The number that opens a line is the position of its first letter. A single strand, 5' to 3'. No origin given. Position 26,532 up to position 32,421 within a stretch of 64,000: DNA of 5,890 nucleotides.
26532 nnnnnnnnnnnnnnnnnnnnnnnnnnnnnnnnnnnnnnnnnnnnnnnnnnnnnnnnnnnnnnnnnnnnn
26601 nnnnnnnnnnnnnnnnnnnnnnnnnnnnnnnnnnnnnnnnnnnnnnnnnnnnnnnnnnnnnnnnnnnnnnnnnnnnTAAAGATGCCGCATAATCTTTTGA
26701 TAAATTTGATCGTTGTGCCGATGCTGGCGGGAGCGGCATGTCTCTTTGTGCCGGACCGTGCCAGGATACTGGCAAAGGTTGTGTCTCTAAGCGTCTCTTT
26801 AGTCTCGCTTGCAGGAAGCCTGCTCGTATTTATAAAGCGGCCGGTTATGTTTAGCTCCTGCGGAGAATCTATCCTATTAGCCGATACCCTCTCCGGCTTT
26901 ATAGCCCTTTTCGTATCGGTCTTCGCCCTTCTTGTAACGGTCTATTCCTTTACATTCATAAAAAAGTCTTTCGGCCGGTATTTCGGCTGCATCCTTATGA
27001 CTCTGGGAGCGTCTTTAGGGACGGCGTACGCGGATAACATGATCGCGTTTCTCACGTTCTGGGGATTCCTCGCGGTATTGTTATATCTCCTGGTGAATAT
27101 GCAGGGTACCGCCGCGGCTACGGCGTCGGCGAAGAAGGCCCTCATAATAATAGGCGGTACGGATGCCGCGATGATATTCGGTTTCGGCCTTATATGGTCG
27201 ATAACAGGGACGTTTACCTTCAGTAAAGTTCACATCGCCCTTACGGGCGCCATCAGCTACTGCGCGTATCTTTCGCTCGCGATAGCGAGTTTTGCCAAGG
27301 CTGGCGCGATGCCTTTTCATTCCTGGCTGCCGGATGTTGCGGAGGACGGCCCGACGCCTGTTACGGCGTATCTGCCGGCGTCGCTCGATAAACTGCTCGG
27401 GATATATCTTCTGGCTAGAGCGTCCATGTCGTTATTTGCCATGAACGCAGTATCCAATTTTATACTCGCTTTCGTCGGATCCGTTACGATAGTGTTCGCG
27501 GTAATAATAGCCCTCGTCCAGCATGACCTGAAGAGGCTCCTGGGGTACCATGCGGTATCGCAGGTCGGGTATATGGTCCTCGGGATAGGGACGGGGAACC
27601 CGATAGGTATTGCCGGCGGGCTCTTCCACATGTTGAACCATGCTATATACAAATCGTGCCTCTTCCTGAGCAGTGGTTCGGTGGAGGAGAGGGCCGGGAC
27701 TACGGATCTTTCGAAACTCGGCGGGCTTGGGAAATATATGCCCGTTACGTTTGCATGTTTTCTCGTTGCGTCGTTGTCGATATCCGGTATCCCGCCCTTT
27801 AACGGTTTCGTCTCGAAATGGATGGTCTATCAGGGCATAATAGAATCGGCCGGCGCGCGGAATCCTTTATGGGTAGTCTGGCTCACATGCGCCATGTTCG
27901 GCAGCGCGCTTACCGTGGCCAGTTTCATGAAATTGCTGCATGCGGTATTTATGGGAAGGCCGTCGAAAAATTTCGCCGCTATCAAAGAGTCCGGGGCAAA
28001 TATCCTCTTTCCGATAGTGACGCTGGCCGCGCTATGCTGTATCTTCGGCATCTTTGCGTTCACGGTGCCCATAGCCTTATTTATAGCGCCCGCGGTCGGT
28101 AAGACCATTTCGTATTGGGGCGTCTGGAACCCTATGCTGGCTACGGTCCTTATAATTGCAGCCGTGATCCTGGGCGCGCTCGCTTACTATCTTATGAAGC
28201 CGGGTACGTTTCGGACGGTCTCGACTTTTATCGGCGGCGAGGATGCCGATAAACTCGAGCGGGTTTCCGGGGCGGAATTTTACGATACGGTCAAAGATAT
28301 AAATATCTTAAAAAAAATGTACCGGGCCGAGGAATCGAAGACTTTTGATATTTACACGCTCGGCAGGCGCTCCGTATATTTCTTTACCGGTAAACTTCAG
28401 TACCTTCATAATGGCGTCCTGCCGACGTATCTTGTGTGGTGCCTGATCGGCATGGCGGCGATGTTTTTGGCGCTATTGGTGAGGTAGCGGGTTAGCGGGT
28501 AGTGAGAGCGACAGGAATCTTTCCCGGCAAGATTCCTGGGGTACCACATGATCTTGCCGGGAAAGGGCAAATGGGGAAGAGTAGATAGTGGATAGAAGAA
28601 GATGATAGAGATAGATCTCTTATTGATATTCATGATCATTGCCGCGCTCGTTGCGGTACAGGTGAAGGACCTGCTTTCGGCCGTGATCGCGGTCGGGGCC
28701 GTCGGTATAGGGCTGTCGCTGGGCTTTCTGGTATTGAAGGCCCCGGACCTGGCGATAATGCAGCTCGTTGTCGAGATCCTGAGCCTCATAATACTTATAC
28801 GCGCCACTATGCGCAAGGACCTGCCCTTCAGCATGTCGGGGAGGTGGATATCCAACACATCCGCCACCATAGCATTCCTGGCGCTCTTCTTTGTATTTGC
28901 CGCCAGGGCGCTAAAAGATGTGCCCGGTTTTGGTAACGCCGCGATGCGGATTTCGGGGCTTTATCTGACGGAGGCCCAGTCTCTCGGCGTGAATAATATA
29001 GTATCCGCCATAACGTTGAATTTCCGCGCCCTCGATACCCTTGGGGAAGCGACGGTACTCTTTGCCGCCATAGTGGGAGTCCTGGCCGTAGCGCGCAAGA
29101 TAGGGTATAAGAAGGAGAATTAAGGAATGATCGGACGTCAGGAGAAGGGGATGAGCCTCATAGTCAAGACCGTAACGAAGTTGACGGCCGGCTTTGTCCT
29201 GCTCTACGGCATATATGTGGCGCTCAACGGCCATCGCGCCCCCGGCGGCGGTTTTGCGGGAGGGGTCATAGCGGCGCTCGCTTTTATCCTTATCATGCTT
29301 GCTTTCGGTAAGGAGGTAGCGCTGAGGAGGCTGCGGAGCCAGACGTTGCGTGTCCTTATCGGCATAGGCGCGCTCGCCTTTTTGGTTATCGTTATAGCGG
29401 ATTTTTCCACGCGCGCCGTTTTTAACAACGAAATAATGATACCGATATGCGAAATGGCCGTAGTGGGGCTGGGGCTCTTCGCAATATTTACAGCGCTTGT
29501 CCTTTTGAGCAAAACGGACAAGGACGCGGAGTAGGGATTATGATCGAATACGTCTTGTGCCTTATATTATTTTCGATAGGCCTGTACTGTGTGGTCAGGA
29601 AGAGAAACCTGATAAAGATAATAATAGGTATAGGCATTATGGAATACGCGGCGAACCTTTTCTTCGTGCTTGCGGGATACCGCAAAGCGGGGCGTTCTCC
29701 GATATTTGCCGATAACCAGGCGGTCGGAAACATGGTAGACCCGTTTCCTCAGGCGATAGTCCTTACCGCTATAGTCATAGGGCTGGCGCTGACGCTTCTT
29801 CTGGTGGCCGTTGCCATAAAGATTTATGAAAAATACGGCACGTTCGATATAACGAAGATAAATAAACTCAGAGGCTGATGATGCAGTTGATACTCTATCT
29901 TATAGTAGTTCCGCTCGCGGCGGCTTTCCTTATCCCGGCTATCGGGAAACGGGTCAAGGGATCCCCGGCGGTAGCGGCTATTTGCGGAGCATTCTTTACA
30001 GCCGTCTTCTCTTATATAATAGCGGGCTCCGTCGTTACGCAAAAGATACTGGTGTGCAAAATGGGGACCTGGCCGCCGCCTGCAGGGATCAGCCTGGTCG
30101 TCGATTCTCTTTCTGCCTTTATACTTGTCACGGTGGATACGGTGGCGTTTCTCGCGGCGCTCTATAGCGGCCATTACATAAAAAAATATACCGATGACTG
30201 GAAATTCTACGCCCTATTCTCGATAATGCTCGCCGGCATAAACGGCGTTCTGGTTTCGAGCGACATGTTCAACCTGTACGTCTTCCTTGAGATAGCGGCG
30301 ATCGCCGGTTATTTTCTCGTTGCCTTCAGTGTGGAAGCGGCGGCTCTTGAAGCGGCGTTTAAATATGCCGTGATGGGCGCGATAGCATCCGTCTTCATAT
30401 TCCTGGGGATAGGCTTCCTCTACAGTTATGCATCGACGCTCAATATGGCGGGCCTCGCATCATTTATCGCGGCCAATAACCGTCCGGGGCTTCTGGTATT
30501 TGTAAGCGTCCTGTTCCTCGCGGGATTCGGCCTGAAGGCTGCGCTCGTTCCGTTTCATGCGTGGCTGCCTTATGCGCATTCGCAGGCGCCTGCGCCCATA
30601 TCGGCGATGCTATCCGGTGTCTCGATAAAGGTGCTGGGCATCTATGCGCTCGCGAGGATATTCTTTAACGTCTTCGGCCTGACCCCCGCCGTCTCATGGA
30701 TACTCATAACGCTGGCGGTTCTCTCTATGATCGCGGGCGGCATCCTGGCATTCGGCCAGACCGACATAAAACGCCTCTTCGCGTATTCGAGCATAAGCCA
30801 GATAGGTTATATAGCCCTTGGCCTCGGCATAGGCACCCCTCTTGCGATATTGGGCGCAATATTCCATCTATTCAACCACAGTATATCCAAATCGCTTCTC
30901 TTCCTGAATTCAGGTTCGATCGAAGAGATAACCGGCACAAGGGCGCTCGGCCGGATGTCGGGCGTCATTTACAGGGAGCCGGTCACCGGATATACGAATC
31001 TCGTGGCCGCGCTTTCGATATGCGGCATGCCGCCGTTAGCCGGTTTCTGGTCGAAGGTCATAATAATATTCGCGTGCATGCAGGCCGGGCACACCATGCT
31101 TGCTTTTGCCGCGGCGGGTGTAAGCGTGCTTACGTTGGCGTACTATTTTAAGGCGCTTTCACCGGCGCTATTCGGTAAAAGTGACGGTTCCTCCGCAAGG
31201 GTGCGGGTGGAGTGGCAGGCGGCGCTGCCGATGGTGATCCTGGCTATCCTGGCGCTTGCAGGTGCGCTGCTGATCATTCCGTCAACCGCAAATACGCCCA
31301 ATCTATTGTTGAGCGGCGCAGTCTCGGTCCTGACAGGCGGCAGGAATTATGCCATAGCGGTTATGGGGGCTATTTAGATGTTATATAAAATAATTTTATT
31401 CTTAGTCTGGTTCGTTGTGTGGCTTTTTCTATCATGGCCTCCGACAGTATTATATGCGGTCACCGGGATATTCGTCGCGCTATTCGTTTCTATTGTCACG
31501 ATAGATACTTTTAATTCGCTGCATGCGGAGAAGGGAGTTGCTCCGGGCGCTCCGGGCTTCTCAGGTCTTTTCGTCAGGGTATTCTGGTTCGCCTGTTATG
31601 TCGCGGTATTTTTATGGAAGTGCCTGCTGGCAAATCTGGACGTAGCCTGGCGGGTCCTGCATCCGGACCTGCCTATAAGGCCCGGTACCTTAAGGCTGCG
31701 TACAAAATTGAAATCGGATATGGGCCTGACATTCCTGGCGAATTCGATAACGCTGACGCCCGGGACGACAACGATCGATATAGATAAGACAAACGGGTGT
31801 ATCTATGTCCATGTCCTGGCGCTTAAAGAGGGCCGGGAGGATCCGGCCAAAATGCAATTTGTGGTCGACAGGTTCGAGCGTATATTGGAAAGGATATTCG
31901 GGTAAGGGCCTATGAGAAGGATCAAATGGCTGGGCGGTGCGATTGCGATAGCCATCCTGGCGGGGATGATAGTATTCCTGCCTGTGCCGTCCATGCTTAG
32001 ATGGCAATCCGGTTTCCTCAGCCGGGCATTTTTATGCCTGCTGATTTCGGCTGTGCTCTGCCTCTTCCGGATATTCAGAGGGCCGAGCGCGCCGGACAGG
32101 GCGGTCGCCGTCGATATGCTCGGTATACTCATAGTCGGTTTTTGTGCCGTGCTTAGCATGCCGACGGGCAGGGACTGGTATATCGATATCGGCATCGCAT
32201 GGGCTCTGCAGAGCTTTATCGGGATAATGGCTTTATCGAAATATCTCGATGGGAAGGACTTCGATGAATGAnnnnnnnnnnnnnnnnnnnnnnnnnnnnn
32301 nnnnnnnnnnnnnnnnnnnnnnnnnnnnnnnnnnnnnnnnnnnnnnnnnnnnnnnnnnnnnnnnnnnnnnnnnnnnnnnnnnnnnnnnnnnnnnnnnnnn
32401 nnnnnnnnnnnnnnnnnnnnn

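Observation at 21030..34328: Group-4 Mbh/Mrp-type [NiFe] hydrogenase fronted by a sulfhydrogenase beta/gamma (AsrA/AsrB)-like module: a possible NAD(P)H-linked ion-pumping hydrogenase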

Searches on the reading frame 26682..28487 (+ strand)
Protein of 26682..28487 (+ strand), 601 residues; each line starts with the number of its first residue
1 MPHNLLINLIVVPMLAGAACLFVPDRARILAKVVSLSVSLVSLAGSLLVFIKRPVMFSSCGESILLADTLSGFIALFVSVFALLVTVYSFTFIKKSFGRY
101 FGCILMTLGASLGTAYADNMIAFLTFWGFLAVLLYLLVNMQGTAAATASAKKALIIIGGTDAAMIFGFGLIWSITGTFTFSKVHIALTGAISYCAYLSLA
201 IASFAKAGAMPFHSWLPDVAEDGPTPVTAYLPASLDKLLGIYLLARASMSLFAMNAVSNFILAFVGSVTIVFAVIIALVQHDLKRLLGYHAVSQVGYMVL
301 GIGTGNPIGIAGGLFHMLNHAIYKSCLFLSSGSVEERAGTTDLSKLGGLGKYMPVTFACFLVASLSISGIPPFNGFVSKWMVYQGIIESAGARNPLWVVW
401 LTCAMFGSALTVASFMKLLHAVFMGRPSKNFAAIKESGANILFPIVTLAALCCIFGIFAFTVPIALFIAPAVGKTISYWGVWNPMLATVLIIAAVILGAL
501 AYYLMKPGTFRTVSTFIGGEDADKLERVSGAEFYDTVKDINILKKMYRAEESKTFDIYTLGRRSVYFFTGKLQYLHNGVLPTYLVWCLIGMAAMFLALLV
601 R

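Call 3: search_protein_families(library=pfam, proteins=[window:26682-28487:+])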
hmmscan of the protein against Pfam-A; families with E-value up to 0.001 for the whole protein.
window:26682-28487:+ (601 aa): 1 family
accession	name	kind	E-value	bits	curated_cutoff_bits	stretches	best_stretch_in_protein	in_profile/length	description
PF00361.26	Proton_antipo_M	-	1.1e-54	186.1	21.5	1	117-389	1-278/294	NADH:quinone oxidoreductase/Mrp antiporter, TM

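Call 57: search_solved_structures(query=window:26682-28487:+, max_evalue=1e-20)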
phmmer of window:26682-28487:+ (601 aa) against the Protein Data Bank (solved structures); distinct sequences matched with E-value up to 1e-20: 53.
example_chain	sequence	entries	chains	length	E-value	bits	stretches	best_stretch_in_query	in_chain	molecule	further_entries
6cfw_H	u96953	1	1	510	5.4e-48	167.2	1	67-469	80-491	Monovalent cation/H+ antiporter subunit D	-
7qru_A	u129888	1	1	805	1.4e-47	165.8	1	65-471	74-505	Na+/H+ antiporter subunit A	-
6z16_A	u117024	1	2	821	3.9e-46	161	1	67-482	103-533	Multisubunit Na+/H+ antiporter, A subunit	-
6hum_F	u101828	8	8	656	8.2e-45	156.7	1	67-407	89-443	NADH dehydrogenase subunit 5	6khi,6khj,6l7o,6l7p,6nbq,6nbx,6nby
6u8y_X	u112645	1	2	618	3.9e-42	147.8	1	9-507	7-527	NADH dehydrogenase subunit M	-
8e9g_L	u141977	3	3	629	3e-41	144.9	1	67-504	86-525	NADH-quinone oxidoreductase, L subunit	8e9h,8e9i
7qru_D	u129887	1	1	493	1.6e-39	139.2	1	4-460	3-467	Na+/H+ antiporter subunit D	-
7d3u_A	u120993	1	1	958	2e-39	138.9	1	65-499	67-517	Monovalent Na+/H+ antiporter subunit A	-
9grx_F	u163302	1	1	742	2.5e-39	138.6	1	12-426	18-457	NAD(P)H-quinone oxidoreductase subunit 5, chloroplastic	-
7eu3_F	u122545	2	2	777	5.1e-37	130.9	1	62-397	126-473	NAD(P)H-quinone oxidoreductase subunit F | NADH-plastoquinone oxidoreductase subunit 5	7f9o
7wff_F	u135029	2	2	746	6.4e-37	130.6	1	66-397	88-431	NAD(P)H-quinone oxidoreductase subunit 5, chloroplastic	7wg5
4he8_L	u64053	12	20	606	7.8e-37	130.3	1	64-475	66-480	NADH-quinone oxidoreductase subunit 12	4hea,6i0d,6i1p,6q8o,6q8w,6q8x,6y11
7zm7_5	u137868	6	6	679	8.9e-36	126.8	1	69-429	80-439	NADH-ubiquinone oxidoreductase chain 5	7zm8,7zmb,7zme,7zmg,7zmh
6gcs_5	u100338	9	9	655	2.3e-35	125.5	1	69-460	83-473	ND5 SUBUNIT (NU5M) | Subunit NU5M of NADH:Ubiquinone Oxidoreductase (Complex I) | NADH-ubiquinone oxidoreductase chain 5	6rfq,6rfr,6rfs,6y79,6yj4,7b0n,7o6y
6u8y_H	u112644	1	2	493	1.4e-34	122.9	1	70-459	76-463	NADH dehydrogenase subunit N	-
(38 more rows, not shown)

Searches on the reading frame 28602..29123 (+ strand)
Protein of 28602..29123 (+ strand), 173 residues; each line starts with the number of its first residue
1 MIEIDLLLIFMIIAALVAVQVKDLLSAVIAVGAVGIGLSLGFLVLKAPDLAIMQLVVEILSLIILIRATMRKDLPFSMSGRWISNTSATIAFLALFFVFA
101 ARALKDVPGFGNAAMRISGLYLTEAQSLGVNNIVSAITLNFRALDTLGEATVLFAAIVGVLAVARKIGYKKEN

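Call 3: search_protein_families(library=pfam, proteins=[window:28602-29123:+])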
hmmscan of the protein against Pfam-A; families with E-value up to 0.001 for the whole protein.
window:28602-29123:+ (173 aa): 2 families
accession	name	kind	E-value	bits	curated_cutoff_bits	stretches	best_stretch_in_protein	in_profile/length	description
PF13244.11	MbhD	-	4.3e-15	56.1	27.2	1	9-68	1-61/67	MBH, subunit D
PF20501.3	MbhE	-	5.6e-07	30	27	1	114-167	30-84/98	MBH, subunit E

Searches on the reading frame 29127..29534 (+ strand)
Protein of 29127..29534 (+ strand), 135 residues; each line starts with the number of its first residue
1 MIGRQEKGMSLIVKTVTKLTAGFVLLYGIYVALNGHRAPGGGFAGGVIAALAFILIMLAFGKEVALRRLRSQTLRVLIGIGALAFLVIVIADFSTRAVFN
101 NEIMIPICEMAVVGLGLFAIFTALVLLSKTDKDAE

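Call 3: search_protein_families(library=pfam, proteins=[window:29127-29534:+])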
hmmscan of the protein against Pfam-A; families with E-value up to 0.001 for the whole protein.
window:29127-29534:+ (135 aa): 1 family
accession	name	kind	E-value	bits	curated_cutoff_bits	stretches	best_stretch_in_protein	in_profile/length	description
PF04039.18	MnhB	-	9.7e-22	78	22.5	1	12-127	1-119/127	Domain related to MnhB subunit of Na+/H+ antiporter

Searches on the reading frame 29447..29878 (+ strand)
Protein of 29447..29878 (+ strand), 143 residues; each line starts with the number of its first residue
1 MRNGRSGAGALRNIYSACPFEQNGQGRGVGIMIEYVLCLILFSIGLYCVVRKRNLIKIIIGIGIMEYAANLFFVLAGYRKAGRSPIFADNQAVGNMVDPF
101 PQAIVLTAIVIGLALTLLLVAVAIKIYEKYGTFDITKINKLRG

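Call 4: search_protein_families(library=pfam, proteins=[window:29447-29878:+])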
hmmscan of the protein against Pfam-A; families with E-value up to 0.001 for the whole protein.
window:29447-29878:+ (143 aa): 1 family
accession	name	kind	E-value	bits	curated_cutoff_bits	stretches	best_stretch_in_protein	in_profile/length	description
PF00420.29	Oxidored_q2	-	9.7e-27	93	26.1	1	35-143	3-95/95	NADH-ubiquinone/plastoquinone oxidoreductase chain 4L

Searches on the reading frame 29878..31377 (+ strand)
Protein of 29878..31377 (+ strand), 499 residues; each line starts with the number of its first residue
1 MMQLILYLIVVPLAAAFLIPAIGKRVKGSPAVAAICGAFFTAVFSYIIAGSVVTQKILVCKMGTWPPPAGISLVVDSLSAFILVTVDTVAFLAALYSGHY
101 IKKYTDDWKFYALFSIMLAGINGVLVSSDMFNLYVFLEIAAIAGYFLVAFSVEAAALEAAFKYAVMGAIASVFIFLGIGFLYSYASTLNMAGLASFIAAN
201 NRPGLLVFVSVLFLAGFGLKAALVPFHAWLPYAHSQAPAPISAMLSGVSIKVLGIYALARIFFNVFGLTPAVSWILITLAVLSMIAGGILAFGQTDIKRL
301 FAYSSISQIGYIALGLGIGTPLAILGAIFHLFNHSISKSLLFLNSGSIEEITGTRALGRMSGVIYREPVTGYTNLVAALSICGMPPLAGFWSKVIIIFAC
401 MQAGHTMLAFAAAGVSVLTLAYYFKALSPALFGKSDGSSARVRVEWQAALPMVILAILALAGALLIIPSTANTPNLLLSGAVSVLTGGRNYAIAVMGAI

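Call 4: search_protein_families(library=pfam, proteins=[window:29878-31377:+])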
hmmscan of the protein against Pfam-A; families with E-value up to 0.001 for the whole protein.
window:29878-31377:+ (499 aa): 3 families
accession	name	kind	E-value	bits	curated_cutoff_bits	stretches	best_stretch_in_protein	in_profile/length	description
PF00361.26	Proton_antipo_M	-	3.2e-64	217.4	21.5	1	127-419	1-294/294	NADH:quinone oxidoreductase/Mrp antiporter, TM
PF10125.14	NADHdeh_related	-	9e-08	32.2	27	1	109-228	68-183/218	NADH dehydrogenase I, subunit N related protein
PF00662.26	Proton_antipo_N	-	1.5e-05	25.2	24.5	1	71-110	11-50/51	NADH-Ubiquinone oxidoreductase (complex I), chain 5 N-terminus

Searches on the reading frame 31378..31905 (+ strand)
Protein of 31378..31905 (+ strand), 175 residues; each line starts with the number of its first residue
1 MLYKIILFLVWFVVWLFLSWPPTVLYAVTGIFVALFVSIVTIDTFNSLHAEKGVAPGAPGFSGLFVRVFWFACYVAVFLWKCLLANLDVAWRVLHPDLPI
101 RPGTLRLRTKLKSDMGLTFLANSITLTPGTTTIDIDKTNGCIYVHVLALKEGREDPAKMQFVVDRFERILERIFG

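Call 4: search_protein_families(library=pfam, proteins=[window:31378-31905:+])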
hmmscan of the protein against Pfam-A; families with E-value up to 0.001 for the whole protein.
window:31378-31905:+ (175 aa): 1 family
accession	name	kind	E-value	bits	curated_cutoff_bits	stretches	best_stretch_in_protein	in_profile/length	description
PF01899.21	MNHE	-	5.7e-38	130.4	27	1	9-173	2-145/145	Na+/H+ ion antiporter subunit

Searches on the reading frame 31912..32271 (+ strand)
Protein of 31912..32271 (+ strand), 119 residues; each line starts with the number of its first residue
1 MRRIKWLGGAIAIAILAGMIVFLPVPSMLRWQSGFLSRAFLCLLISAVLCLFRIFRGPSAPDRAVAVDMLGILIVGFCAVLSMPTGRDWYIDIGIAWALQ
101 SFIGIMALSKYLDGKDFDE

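Call 4: search_protein_families(library=pfam, proteins=[window:31912-32271:+])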
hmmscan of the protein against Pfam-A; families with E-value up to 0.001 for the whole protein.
window:31912-32271:+ (119 aa): 2 families
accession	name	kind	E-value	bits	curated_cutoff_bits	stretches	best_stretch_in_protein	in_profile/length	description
PF04066.18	MrpF_PhaF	-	3.6e-16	59.8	23.3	1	61-112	1-52/53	Multiple resistance and pH regulation protein F (MrpF / PhaF)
PF10329.14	DUF2417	-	0.00013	21.9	25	1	20-103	62-148/234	Region of unknown function (DUF2417)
